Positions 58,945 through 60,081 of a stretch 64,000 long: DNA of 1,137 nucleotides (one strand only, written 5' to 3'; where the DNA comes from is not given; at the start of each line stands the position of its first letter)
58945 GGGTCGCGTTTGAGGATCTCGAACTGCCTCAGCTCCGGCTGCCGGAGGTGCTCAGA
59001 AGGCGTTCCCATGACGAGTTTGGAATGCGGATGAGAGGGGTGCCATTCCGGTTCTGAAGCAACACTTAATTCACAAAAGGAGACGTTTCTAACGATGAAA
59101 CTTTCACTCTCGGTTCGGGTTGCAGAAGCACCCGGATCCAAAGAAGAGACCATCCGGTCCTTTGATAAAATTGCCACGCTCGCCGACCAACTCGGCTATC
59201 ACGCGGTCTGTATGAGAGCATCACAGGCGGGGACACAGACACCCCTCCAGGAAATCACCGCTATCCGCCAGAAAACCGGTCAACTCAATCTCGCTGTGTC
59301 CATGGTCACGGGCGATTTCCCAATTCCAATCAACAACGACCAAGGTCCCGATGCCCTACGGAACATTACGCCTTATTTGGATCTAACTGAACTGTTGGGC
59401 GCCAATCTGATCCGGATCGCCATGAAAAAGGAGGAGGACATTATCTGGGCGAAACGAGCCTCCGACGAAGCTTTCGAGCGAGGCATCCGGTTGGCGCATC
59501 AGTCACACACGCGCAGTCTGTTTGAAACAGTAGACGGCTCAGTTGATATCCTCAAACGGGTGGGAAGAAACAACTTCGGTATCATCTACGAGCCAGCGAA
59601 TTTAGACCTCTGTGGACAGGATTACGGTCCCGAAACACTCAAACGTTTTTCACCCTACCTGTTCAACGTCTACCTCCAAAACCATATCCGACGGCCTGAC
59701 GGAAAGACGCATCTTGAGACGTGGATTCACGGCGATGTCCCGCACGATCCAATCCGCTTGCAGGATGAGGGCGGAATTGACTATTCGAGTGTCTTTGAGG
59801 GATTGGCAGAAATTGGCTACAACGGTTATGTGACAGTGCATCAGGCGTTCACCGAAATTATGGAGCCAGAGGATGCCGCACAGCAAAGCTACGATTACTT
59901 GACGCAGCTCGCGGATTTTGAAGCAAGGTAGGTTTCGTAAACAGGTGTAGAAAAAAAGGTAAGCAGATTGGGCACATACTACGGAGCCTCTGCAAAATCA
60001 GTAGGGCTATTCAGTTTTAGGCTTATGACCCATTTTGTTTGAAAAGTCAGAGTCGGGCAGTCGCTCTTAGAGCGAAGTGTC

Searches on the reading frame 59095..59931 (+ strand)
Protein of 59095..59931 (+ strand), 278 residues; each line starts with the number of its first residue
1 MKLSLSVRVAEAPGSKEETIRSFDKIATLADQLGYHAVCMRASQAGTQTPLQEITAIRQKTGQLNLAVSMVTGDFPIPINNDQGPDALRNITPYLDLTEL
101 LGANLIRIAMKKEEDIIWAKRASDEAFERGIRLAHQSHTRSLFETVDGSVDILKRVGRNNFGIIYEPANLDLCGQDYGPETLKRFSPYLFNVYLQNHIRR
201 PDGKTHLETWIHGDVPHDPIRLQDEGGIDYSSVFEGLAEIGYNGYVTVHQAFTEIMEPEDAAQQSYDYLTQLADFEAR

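Call 43: find_encoding_contigs(protein=window:59095-59931:+, flank=4000, max_places=6)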
Protein window:59095-59931:+ (278 aa): 5 contigs read that carry it; 4 places shown.
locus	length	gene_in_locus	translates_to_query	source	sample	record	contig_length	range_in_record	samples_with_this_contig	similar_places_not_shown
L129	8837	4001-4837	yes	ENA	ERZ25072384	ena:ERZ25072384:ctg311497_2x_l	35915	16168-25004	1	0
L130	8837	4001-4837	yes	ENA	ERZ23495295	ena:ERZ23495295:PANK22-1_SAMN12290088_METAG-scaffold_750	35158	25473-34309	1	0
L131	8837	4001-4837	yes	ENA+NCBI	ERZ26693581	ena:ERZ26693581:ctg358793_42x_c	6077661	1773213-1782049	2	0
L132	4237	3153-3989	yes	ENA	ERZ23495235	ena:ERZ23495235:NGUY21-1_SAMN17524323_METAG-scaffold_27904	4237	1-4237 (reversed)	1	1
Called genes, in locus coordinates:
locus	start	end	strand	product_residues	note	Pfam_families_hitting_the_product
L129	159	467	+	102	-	-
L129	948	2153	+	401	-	PF00370:FGGY_N, PF02782:FGGY_C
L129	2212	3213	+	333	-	PF02746:MR_MLE_N (faint), PF13378:MR_MLE_C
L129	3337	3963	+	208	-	-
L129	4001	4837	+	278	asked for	PF01261:AP_endonuc_2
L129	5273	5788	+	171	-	PF00156:Pribosyltran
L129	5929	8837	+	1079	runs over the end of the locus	PF07549:Sec_GG (faint), PF21760:SecD_1st, PF22599:SecDF_P1_head, PF00873:ACR_tran, PF02355:SecD_SecF_C, PF03176:MMPL (weak), PF02355:SecD_SecF_C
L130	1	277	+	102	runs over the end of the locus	-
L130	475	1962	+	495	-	PF00370:FGGY_N, PF02782:FGGY_C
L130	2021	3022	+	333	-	PF02746:MR_MLE_N (faint), PF13378:MR_MLE_C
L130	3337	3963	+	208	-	-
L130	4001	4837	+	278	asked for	PF01261:AP_endonuc_2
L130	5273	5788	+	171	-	PF00156:Pribosyltran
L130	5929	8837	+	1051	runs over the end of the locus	PF07549:Sec_GG (faint), PF21760:SecD_1st, PF22599:SecDF_P1_head, PF00873:ACR_tran, PF02355:SecD_SecF_C, PF03176:MMPL (weak), PF02355:SecD_SecF_C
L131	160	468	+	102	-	-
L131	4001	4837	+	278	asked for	PF01261:AP_endonuc_2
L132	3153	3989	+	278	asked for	PF01261:AP_endonuc_2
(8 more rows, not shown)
